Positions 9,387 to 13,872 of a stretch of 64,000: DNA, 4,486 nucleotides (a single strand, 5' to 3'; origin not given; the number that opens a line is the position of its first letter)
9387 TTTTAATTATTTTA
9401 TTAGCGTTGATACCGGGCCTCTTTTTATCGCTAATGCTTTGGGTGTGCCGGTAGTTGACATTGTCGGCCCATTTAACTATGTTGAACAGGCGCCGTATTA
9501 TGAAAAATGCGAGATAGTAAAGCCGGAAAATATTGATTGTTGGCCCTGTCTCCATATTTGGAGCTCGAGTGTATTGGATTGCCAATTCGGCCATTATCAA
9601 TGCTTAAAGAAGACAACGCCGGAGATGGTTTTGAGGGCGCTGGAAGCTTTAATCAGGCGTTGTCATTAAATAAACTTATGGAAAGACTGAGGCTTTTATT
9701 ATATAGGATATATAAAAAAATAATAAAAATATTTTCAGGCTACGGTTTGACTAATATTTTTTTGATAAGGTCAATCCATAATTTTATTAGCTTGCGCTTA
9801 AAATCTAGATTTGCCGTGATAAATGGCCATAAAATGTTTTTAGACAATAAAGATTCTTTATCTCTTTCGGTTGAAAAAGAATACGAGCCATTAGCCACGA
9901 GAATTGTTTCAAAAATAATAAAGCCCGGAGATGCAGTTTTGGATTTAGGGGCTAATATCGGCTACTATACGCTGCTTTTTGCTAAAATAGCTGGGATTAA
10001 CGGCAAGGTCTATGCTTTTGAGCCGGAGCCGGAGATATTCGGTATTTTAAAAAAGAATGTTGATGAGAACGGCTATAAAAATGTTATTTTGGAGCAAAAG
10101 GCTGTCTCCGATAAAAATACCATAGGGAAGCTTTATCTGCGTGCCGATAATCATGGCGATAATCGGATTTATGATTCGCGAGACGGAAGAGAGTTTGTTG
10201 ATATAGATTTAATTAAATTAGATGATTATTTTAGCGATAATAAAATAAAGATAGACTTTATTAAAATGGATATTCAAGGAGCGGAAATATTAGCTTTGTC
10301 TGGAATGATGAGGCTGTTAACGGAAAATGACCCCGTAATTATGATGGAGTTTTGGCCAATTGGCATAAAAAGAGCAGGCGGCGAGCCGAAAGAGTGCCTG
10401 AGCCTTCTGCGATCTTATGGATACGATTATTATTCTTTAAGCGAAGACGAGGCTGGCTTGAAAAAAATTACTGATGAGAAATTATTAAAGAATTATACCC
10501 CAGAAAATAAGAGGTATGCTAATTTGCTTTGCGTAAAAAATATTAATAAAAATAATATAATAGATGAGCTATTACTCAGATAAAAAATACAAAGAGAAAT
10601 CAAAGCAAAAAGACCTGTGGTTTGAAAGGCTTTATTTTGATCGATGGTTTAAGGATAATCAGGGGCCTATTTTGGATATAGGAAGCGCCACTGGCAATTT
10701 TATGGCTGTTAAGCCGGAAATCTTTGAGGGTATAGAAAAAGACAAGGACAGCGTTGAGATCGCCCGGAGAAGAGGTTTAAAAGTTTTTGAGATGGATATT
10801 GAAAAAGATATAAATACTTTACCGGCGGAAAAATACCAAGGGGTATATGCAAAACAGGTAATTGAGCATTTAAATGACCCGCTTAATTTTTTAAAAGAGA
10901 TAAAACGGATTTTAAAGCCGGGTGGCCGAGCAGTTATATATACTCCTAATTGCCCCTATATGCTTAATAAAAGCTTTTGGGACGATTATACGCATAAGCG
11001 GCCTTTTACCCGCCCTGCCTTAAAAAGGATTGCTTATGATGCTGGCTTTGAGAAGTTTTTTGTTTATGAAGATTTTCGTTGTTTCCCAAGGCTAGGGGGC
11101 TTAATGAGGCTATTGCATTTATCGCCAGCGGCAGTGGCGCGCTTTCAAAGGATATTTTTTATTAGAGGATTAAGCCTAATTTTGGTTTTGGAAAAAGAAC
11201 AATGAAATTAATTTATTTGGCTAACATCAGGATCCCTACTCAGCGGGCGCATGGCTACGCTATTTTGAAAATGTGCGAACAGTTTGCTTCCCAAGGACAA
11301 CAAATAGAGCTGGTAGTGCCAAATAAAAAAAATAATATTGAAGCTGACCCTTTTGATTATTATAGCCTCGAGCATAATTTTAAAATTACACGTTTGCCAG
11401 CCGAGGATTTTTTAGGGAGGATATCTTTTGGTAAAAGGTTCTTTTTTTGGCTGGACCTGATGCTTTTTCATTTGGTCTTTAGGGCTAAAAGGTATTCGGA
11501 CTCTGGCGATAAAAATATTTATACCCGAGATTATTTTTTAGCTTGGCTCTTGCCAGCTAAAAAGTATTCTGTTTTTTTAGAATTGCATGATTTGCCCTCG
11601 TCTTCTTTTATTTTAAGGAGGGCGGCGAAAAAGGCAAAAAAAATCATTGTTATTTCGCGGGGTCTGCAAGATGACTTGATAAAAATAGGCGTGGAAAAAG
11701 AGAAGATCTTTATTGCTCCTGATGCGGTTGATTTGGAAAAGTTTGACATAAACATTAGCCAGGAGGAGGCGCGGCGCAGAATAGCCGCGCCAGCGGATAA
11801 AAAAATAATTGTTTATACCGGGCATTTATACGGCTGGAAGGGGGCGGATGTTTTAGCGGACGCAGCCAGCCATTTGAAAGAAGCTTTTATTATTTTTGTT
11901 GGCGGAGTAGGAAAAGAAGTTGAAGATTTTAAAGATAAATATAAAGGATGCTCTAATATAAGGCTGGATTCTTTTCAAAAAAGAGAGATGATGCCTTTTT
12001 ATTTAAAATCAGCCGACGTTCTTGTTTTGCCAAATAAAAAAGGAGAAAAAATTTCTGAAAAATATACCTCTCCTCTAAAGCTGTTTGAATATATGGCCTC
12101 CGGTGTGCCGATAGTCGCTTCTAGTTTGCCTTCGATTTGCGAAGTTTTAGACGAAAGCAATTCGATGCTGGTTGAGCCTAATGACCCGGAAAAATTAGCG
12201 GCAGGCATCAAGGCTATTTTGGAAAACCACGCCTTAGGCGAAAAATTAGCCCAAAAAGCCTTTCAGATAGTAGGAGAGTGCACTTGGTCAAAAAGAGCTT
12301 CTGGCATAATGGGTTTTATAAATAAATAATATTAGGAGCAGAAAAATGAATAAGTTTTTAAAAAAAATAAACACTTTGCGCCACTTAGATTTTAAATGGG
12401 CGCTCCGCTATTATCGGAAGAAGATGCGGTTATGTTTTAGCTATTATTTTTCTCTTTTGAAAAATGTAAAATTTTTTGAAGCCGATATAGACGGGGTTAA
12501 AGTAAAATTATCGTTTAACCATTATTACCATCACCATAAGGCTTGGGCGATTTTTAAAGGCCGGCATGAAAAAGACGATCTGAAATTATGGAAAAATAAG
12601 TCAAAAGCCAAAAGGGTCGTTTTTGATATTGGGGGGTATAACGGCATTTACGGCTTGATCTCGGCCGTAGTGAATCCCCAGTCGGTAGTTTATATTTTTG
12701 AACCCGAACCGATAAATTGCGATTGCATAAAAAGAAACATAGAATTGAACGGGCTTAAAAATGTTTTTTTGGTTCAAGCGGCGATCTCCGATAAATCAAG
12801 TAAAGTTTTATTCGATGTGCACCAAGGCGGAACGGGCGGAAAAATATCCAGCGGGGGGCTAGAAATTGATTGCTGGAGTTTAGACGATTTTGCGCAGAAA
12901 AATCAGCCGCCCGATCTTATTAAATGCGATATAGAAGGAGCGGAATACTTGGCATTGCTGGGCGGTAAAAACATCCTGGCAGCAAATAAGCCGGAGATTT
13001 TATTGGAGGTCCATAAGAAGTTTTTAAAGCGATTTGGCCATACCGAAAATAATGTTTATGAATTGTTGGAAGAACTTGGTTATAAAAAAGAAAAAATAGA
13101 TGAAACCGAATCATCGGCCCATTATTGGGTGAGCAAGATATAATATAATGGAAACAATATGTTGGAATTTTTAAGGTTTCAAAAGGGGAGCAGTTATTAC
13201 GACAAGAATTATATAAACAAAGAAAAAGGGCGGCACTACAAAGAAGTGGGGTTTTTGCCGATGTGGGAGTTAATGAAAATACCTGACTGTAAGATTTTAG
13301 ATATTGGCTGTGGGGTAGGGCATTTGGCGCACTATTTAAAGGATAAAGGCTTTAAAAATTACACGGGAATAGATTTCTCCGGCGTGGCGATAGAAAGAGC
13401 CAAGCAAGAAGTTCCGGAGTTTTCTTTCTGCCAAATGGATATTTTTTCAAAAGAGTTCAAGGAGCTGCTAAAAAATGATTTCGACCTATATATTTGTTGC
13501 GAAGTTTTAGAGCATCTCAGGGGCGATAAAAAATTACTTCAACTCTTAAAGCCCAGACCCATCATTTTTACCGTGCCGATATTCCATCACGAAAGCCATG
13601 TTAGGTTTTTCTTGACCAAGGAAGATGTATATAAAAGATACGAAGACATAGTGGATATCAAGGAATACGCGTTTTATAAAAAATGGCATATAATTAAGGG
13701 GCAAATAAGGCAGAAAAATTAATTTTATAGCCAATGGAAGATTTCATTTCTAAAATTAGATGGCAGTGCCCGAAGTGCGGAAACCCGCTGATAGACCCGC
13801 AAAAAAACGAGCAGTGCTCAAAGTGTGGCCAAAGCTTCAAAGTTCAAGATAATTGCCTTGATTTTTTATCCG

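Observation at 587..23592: About 23-kb co-directional glycan locus unusually rich in methyltransferases and in paired Dpm1-like GT2 plus GT-C membrane transferases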

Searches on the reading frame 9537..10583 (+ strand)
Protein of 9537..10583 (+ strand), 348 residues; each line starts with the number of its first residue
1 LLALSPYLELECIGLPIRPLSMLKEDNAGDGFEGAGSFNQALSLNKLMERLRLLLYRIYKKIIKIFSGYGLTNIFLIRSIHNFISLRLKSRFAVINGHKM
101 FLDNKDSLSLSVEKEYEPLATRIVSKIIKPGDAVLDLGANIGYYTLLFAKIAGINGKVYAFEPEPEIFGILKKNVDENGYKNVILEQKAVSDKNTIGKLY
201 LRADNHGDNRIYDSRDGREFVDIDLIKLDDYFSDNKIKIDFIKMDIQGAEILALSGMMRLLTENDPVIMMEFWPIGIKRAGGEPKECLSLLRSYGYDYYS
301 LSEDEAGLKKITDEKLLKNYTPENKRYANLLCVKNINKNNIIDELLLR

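Call 6: search_protein_families(library=pfam, proteins=[window:9537-10583:+], max_evalue=0.01)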
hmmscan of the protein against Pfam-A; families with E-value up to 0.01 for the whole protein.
window:9537-10583:+ (348 aa): 5 families
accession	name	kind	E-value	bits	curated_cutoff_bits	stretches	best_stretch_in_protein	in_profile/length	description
PF05050.19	Methyltransf_21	-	2.7e-18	67.1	22.7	1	136-298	1-173/173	Methyltransferase FkbM domain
PF02475.24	TRM5-TYW2_MTfase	-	2.6e-07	31.2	28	1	123-185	29-90/164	TRM5/TYW2 methyltransferase domain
PF01135.25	PCMT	-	9e-06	26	20.3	1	125-186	70-129/210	Protein-L-isoaspartate(D-aspartate) O-methyltransferase (PCMT)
PF13847.12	Methyltransf_31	-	0.00021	21.4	27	1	128-192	1-65/145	Methyltransferase domain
PF13649.12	Methyltransf_25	-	0.005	17.9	27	0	134-190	1-55/97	Methyltransferase domain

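Call 47: search_protein_families(library=ncbifam, proteins=[window:9678-10583:+], max_evalue=0.0001)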
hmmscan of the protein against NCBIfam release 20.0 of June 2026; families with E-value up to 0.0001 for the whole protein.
window:9678-10583:+ (301 aa): 9 families
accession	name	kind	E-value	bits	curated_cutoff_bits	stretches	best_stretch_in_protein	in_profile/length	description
TIGR01444.1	fkbM_fam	subfamily_domain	1.1e-30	107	37.7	1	87-226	2-143/143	FkbM family methyltransferase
NF010549.0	PRK13942.1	equivalog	1.2e-07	31.4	282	1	81-138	75-132/215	protein-L-isoaspartate O-methyltransferase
NF008823.0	PRK11873.1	subfamily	3.1e-07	30.2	263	1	81-139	75-133/272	arsenite methyltransferase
NF041536.1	ArsM_DUF2284_UU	exception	1.3e-05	23.8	575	1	81-144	74-137/459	arsenite methyltransferase/DUF2284 domain selenoprotein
NF047649.1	MTase_UXPK_star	exception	1.6e-05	24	460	1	81-141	75-135/283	methyltransferase/UXPK-star double selenoprotein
NF047824.1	tRNAwyosineTaw2Meth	equivalog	2.6e-05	24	350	1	77-137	87-146/245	tRNA(Phe) (4-demethylwyosine(37)-C(7)) aminocarboxypropyltransferase Taw2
TIGR02469.1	CbiT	equivalog_domain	2.8e-05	24.4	78.3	1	81-141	17-77/124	precorrin-6Y C5,15-methyltransferase (decarboxylating) subunit CbiT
NF001556.0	PRK00377.1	equivalog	2.9e-05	23.9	238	1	79-138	35-96/198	cobalt-precorrin-6Y C(15)-methyltransferase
NF041537.1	ArsM_AhpD_UU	exception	9.7e-05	21.3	510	0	80-140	73-133/345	arsenite methyltransferase/AhpD domain selenoprotein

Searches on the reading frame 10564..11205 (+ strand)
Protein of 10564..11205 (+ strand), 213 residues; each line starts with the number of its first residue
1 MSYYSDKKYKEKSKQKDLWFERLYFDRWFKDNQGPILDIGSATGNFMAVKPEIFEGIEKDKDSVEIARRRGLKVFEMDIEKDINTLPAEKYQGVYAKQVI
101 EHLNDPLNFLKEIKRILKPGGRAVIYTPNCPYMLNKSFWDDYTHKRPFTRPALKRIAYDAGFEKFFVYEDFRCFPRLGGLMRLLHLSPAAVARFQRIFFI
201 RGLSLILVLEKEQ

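Call 7: search_protein_families(library=pfam, proteins=[window:10564-11205:+], max_evalue=0.01)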
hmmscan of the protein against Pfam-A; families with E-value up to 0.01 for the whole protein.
window:10564-11205:+ (213 aa): 6 families
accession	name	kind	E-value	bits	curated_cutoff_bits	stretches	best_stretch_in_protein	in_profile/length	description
PF13489.12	Methyltransf_23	-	3.9e-16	59.7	27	1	30-163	20-160/164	Methyltransferase domain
PF08241.18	Methyltransf_11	-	1.2e-11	45.5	21.2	1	37-125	1-95/95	Methyltransferase domain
PF13847.12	Methyltransf_31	-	5.8e-10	39.5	27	1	32-129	3-113/145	Methyltransferase domain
PF07021.18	MetW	-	1.6e-08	34.9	21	1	35-132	16-114/193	Methionine biosynthesis protein MetW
PF13649.12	Methyltransf_25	-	6.8e-08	33.5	27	1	36-121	1-97/97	Methyltransferase domain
PF08242.18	Methyltransf_12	-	7.6e-07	30.2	30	1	37-122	1-97/98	Methyltransferase domain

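Call 47: search_protein_families(library=ncbifam, proteins=[window:10564-11205:+], max_evalue=0.0001)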
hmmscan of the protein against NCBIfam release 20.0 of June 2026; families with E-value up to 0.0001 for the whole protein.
window:10564-11205:+ (213 aa): 2 families
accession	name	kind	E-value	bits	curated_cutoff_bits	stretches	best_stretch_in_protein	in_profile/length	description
TIGR02081.1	metW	equivalog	1.6e-09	37.6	189.5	1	33-136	14-118/194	methionine biosynthesis protein MetW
TIGR01983.1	UbiG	equivalog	2.2e-06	27.1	102.95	1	33-129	50-155/228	bifunctional 2-polyprenyl-6-hydroxyphenol methylase/3-demethylubiquinol 3-O-methyltransferase UbiG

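Call 79: search_solved_structures(query=window:10564-11205:+, max_evalue=0.001)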
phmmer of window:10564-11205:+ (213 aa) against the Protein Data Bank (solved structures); distinct sequences matched with E-value up to 0.001: 5.
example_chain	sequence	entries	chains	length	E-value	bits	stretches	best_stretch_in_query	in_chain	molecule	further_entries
1vlm_A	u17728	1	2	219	1.8e-07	34.1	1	34-170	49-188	SAM-dependent methyltransferase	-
3dli_A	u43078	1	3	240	4.3e-06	29.6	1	27-166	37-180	methyltransferase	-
2avn_A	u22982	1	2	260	4.3e-05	26.3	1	27-144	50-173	ubiquinone/menaquinone biosynthesis methyltransferase-related protein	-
3l8d_A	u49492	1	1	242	0.00051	22.8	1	24-125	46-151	Methyltransferase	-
3mgg_A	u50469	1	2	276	0.00062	22.5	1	56-125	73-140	Methyltransferase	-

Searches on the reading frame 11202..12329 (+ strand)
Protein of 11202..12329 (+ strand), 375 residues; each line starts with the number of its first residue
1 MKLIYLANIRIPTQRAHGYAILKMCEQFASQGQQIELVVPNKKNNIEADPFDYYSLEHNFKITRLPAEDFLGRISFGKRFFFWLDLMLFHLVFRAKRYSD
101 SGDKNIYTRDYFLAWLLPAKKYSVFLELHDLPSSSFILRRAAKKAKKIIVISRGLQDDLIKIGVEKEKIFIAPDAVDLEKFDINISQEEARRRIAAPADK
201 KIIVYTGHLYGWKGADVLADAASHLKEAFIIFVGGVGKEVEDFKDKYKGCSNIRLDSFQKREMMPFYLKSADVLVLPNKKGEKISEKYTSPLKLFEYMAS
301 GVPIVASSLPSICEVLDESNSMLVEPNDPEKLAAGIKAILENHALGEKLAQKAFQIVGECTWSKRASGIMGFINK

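Call 7: search_protein_families(library=pfam, proteins=[window:11202-12329:+], max_evalue=0.01)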
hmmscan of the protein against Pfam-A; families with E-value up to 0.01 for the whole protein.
window:11202-12329:+ (375 aa): 4 families
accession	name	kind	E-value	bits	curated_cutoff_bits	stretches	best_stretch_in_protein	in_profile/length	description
PF13692.12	Glyco_trans_1_4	-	2e-22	80.4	27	1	201-342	2-142/142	Glycosyl transferases group 1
PF00534.26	Glycos_transf_1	-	3.4e-22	79.2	26.4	1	187-353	2-169/172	Glycosyl transferases group 1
PF13524.12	Glyco_trans_1_2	-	4.1e-08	33.7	25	1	256-369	32-142/144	Glycosyl transferase-like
PF13439.12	Glyco_transf_4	-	2.8e-07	31.2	28.5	1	22-180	9-170/170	Glycosyltransferase Family 4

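Call 47: search_protein_families(library=ncbifam, proteins=[window:11202-12329:+], max_evalue=0.0001)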
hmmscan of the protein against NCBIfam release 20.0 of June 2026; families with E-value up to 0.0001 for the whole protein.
window:11202-12329:+ (375 aa): 21 families
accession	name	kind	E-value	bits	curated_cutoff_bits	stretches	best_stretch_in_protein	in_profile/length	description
TIGR04063.1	stp3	hypoth_equivalog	5.6e-25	88.1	442.05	1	140-364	153-383/397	TIGR04063 family PEP-CTERM/XrtA system glycosyltransferase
NF007640.0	PRK10307.1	subfamily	3.2e-23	82.3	276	1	140-356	167-386/411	WcaI family glycosyltransferase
NF047684.1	TeichurnBiosyTuaC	equivalog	7e-23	81.2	550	1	135-358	155-370/391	teichuronic acid biosynthesis protein TuaC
NF053787.1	GlcN_PG_synth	equivalog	6.3e-18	64.7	480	1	144-365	143-348/361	N-acetylglucosaminyl phosphatidylglycerol synthase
NF047676.1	TeichurnBiosyTuaH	equivalog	9.6e-16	57.6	550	1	140-346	154-358/384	teichuronic acid biosynthesis protein TuaH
TIGR04047.1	MSMEG_0565_glyc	hypoth_equivalog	8.3e-14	51.4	259.85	1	137-368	131-366/373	MSMEG_0565 family glycosyltransferase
TIGR04007.1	wcaI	equivalog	1.5e-13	50.2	800.45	1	139-340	168-375/407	colanic acid biosynthesis glycosyltransferase WcaI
TIGR03449.1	mycothiol_MshA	equivalog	3.8e-13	49.1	462.5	1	144-369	164-396/406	D-inositol-3-phosphate glycosyltransferase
TIGR02149.1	glgA_Coryne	subfamily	4e-13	49.3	302.4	1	134-362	134-376/391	glycogen synthase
NF041876.1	EPS_EpsE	equivalog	1.1e-10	41.3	400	1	113-357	131-376/389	exopolysaccharide biosynthesis GT4 family glycosyltransferase EpsE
TIGR04005.1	wcaL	equivalog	1.4e-09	37.3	537.6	1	146-339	176-367/406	colanic acid biosynthesis glycosyltransferase WcaL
TIGR03088.1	stp2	hypoth_equivalog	2.9e-09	36.5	409.05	1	139-357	130-353/374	TIGR03088 family PEP-CTERM/XrtA system glycosyltransferase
TIGR03999.1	thiol_BshA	equivalog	7.4e-09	35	273.7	1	137-358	137-354/375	N-acetyl-alpha-D-glucosaminyl L-malate synthase BshA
NF012028.0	PRK15484.1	subfamily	8.5e-09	35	618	1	143-358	138-359/380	lipopolysaccharide N-acetylglucosaminyltransferase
NF038298.1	EPS_HpsO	equivalog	7.5e-08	31.5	575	1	159-357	161-367/388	hormogonium polysaccharide biosynthesis glycosyltransferase HpsO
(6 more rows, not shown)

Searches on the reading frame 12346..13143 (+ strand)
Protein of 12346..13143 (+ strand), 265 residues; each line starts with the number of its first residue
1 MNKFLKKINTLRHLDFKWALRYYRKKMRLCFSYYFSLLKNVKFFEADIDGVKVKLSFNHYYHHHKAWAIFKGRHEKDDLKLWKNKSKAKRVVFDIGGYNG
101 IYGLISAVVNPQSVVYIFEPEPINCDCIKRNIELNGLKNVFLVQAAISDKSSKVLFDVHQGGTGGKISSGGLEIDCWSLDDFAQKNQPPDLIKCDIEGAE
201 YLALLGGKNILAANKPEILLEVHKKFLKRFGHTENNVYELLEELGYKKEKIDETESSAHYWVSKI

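Call 7: search_protein_families(library=pfam, proteins=[window:12346-13143:+], max_evalue=0.01)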
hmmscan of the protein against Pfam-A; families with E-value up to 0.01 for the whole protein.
window:12346-13143:+ (265 aa): 2 families
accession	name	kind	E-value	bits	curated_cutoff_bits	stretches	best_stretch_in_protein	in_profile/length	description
PF05050.19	Methyltransf_21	-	2.4e-15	57.5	22.7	1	94-247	1-172/173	Methyltransferase FkbM domain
PF02527.21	GidB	-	0.0013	18.5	27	1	73-157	33-117/184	rRNA small subunit methyltransferase G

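Call 47: search_protein_families(library=ncbifam, proteins=[window:12346-13143:+], max_evalue=0.0001)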
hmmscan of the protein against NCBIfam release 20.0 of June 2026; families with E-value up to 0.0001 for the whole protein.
window:12346-13143:+ (265 aa): 2 families
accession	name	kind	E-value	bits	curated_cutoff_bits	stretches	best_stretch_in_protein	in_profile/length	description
TIGR01444.1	fkbM_fam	subfamily_domain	1.1e-24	87.5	37.7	1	91-223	1-143/143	FkbM family methyltransferase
TIGR00138.1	rsmG_gidB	equivalog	0.0001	22.1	99.5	0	73-157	29-113/183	16S rRNA (guanine(527)-N(7))-methyltransferase RsmG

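Call 80: search_solved_structures(query=window:12346-13143:+, max_evalue=0.001)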
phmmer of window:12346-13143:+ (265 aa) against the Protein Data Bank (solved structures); distinct sequences matched with E-value up to 0.001: 1.
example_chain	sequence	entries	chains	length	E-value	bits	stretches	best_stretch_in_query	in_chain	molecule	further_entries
2py6_A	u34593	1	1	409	3.2e-05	27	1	99-224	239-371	Methyltransferase FkbM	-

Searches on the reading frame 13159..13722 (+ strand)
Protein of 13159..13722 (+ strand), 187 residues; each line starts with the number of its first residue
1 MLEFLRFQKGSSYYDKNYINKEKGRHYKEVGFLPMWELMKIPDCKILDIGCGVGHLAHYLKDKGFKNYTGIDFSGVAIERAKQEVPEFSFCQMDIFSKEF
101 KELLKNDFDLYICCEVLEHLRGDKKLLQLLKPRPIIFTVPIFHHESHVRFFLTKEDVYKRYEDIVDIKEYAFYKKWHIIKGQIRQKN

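Call 7: search_protein_families(library=pfam, proteins=[window:13159-13722:+], max_evalue=0.01)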
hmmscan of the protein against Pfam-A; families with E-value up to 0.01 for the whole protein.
window:13159-13722:+ (187 aa): 13 families
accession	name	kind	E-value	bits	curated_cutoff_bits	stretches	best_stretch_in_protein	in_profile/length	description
PF08242.18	Methyltransf_12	-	3.5e-14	53.8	30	1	47-126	1-84/98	Methyltransferase domain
PF13649.12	Methyltransf_25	-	9.6e-14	52.3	27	1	46-124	1-81/97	Methyltransferase domain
PF13847.12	Methyltransf_31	-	1.6e-13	51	27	1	43-129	4-96/145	Methyltransferase domain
PF08241.18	Methyltransf_11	-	5.4e-13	49.8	21.2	1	47-127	1-80/95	Methyltransferase domain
PF13489.12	Methyltransf_23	-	4.8e-11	43.1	27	1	45-127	25-101/164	Methyltransferase domain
PF05175.20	MTS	-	6.4e-06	26.4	23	1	42-113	31-104/170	Methyltransferase small domain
PF07021.18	MetW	-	2.6e-05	24.4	21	1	42-152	13-121/193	Methionine biosynthesis protein MetW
PF05401.17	NodS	-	7e-05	23.2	24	1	45-128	46-127/201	Nodulation protein S (NodS)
PF01728.25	FtsJ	-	8.7e-05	23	24.1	1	38-113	18-97/181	FtsJ-like methyltransferase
PF02353.26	CMAS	-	0.00058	19.7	27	1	44-121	64-141/273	Mycolic acid cyclopropane synthetase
PF06325.19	PrmA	-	0.00077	19.5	22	1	33-119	152-241/296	Ribosomal protein L11 methyltransferase (PrmA)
PF13679.12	Methyltransf_32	-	0.00082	19.8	27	1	42-91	25-80/143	Methyltransferase domain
PF03848.20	TehB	-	0.0035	17.2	20.4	1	41-85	29-72/193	Tellurite resistance protein TehB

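Call 47: search_protein_families(library=ncbifam, proteins=[window:13159-13722:+], max_evalue=0.0001)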
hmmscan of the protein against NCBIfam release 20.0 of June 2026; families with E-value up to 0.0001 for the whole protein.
window:13159-13722:+ (187 aa): 17 families
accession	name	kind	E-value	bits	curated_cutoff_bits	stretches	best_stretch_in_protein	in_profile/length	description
TIGR01983.1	UbiG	equivalog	6.9e-13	48.4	102.95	1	18-136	32-149/228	bifunctional 2-polyprenyl-6-hydroxyphenol methylase/3-demethylubiquinol 3-O-methyltransferase UbiG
TIGR02072.1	BioC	equivalog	4.2e-08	33.3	184.95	1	40-119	32-109/244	malonyl-ACP O-methyltransferase BioC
NF043040.1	corrin_prot_MT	hypoth_equivalog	7.7e-08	32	180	1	39-126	38-129/216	corrinoid protein-associated methyltransferase CpaM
NF008992.0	PRK12335.1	equivalog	3.2e-07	29.8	303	1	12-122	99-201/289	SAM-dependent methyltransferase TehB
TIGR04345.1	ovoA_Cterm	equivalog_domain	7.3e-07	29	170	0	26-82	25-80/242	putative 4-mercaptohistidine N1-methyltransferase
NF045667.1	MTase_DVU1556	equivalog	1.1e-06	28.3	155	1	42-101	22-81/213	DVU_1556 family methyltransferase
TIGR02021.1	BchM-ChlM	equivalog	4.1e-06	26.4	158.9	1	41-121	53-132/218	magnesium protoporphyrin IX methyltransferase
NF002463.0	PRK01683.1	equivalog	4.3e-06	26.5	297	1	44-133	33-123/258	trans-aconitate 2-methyltransferase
NF001785.0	PRK00517.2-2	equivalog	8.4e-06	25.1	188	1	34-110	137-214/282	50S ribosomal protein L11 methyltransferase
NF008405.0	PRK11207.1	equivalog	8.8e-06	25.3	218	1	39-122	27-110/198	tellurite resistance methyltransferase TehB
NF004851.0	PRK06202.1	equivalog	9.5e-06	25.2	243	1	44-130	62-151/237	hypothetical protein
NF008300.0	PRK11088.1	equivalog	1.3e-05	24.9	303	1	44-139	87-180/272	23S rRNA (guanine(745)-N(1))-methyltransferase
NF008686.0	PRK11705.1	equivalog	1.3e-05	24.5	400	1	42-120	167-241/383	cyclopropane fatty acyl phospholipid synthase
TIGR04074.1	bacter_Hen1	equivalog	2e-05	23.3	340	1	43-140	283-394/462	3' terminal RNA ribose 2'-O-methyltransferase Hen1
NF001244.0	PRK00216.1-5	equivalog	5.4e-05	22.6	216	1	42-101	48-110/236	bifunctional demethylmenaquinone methyltransferase/2-methoxy-6-polyprenyl-1,4-benzoquinol methylase UbiE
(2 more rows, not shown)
